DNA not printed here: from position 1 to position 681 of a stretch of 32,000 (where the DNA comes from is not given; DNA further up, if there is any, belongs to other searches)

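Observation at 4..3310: Suv3-like helicase with a ~410-aa unknown N-terminal module, divergently paired with a DEDDh exonuclease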

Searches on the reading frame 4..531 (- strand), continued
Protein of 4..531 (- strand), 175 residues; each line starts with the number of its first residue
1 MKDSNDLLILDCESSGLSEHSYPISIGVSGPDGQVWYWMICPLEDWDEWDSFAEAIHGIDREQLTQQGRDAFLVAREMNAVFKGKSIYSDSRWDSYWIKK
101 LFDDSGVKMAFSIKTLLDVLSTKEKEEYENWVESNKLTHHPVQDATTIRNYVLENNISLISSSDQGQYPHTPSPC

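Call 51: fold_search(model_id=the predicted structure, library=pdb)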
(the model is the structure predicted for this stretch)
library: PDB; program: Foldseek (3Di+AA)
matches with E <= 10: 626; with E <= 0.001: 21
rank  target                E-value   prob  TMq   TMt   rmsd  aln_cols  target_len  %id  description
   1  8h2f                  1.1e-06  1.00  0.67  0.68   3.6       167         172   16  Crystal structure of DnaQ domain in complex witn TMP of Streptococcus thermophilus strain DGCC 7710 (released 2023-09-13)
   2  8h18                  1.3e-06  1.00  0.67  0.68   3.5       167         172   16  Crystal structure of DnaQ domain of Streptococcus thermophilus strain DGCC 7710 (released 2023-09-13)
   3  8zef_A                6.2e-06  1.00  0.58  0.14   5.1       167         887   20  Crystal structure of Staphylococcus aureus DinG protein in complex with ssDNA and Ca2+ (released 2025-05-21)
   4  2p1j_A                9.7e-06  1.00  0.55  0.58   8.8       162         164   18  Crystal structure of a polC-type DNA polymerase III exonuclease domain from Thermotoga maritima (released 2007-03-20)
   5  2p1j_B                1.2e-05  1.00  0.52  0.53   9.5       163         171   19  Crystal structure of a polC-type DNA polymerase III exonuclease domain from Thermotoga maritima (released 2007-03-20)
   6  9ii8_A                6.2e-05  1.00  0.62  0.14   4.9       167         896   17  Crystal structure of Staphylococcus aureus DinG protein in complex with ssDNA (released 2025-06-25)
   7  1fxx                  6.6e-05  1.00  0.61  0.26   5.3       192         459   14  THE STRUCTURE OF EXONUCLEASE I SUGGESTS HOW PROCESSIVITY IS ACHIEVED (released 2000-12-06)
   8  4js4_B                7.0e-05  1.00  0.62  0.26   5.4       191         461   15  Crystal structure of E. coli Exonuclease I in complex with a dA16 oligonucleotide (released 2013-05-08)
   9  3hp9                  1.2e-04  1.00  0.51  0.22   3.6       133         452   17  Crystal structure of SSB/Exonuclease I in complex with inhibitor CFAM (released 2010-01-19)
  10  4hcc_B                1.3e-04  1.00  0.57  0.25   5.7       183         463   15  The zinc ion bound form of crystal structure of E.coli ExoI-ssDNA complex (released 2013-10-09)
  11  2qxf                  1.5e-04  1.00  0.51  0.23   3.7       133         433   17  Product bound structure of exonuclease I at 1.5 angstrom resolution (released 2008-01-22)
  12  4hcc_A                1.5e-04  1.00  0.52  0.22  10.0       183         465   15  The zinc ion bound form of crystal structure of E.coli ExoI-ssDNA complex (released 2013-10-09)
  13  8fyc_K                2.3e-04  1.00  0.61  0.64   3.9       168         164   17  Cryo-EM structure of Cas1:Cas2-DEDDh:half-site integration complex linear CRISPR repeat conformation (released 2023-05-03)
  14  4jrq_B                2.3e-04  1.00  0.50  0.21   3.8       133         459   17  Crystal structure of E. coli Exonuclease I in complex with a 5cy-dA13 oligonucleotide (released 2013-05-08)
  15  5fku_D                3.4e-04  1.00  0.61  0.51   7.9       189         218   17  cryo-EM structure of the E. coli replicative DNA polymerase complex in DNA free state (DNA polymerase III alpha, beta, (released 2015-11-25)
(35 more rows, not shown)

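Call 67: find_related_loci(query=A2, collection=viral_contigs, flank=8000)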
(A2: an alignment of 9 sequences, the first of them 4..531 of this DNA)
Query A2 (175 aa) in viral_contigs; peptide patterns used: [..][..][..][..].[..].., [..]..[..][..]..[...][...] (x = any residue, [..] = any of these).
72 stretches matched a pattern, but none encodes a relative of the query by tblastn (E <= 1e-3).

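Call 69: find_related_loci(query=A2, collection=metagenome_contigs, flank=6000)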
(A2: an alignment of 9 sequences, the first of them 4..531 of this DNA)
Query A2 (175 aa) in metagenome_contigs; peptide patterns used: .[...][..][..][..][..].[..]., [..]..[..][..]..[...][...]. (x = any residue, [..] = any of these).
98 stretches matched a pattern; 7 encode a relative of the query (tblastn E <= 1e-3); 7 distinct loci.
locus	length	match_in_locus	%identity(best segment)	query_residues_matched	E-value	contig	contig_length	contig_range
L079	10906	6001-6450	56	4-153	1e-60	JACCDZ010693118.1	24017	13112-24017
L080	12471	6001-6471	45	3-158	5e-44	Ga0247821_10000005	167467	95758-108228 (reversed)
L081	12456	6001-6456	50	1-153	4e-45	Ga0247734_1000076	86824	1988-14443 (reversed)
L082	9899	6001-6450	45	3-152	1e-41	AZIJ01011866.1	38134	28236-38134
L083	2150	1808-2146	54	1-114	1e-40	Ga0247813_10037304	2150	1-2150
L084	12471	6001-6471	45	3-158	5e-44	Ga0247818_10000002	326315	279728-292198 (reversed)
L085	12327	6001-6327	37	7-116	6e-21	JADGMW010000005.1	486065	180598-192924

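Call 82: find_encoding_contigs(protein=P0121, flank=10000, max_places=4)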
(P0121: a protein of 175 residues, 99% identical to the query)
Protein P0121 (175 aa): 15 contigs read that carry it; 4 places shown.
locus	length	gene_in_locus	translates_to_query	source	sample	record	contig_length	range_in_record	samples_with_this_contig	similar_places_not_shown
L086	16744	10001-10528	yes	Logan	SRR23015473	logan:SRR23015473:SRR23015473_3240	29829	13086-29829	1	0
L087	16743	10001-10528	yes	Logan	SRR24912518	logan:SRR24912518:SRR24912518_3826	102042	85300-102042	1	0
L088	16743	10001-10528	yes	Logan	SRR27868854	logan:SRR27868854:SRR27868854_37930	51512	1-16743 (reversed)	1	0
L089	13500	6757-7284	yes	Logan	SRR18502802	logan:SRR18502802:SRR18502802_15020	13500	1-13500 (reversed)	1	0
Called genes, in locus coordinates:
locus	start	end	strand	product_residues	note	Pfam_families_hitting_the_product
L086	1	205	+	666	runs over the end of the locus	PF22745:Nlig-Ia, PF01653:DNA_ligase_aden, PF03120:OB_DNA_ligase, PF12826:HHH_2, PF14520:HHH_5 (weak), PF00533:BRCT, PF12738:PTCB-BRCT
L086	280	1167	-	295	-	PF02272:DHHA1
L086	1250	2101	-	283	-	-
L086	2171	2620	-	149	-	PF00011:HSP20 (faint)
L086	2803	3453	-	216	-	-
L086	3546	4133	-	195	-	PF02342:TerD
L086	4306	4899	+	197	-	-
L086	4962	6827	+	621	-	-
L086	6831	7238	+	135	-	-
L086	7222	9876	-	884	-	PF22527:DEXQc_Suv3, PF00271:Helicase_C, PF12513:SUV3_C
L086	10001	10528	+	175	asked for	-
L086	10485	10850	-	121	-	-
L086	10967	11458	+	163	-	-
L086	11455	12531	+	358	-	-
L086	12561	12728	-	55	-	-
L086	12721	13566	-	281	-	-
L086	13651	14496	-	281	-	-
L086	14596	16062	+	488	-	-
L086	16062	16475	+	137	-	-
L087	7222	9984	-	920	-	PF22527:DEXQc_Suv3, PF00271:Helicase_C, PF12513:SUV3_C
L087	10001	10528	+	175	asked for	-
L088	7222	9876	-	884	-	PF22527:DEXQc_Suv3, PF00271:Helicase_C, PF12513:SUV3_C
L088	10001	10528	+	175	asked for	-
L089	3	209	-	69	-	?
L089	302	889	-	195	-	PF02342:TerD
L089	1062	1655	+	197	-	-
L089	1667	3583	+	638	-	-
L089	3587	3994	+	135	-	-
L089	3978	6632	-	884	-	PF22527:DEXQc_Suv3, PF00271:Helicase_C, PF12513:SUV3_C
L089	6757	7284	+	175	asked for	-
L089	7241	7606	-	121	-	-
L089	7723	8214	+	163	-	-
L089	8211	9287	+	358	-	-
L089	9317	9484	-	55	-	-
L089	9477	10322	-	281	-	-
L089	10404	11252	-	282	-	-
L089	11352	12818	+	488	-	-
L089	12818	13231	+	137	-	-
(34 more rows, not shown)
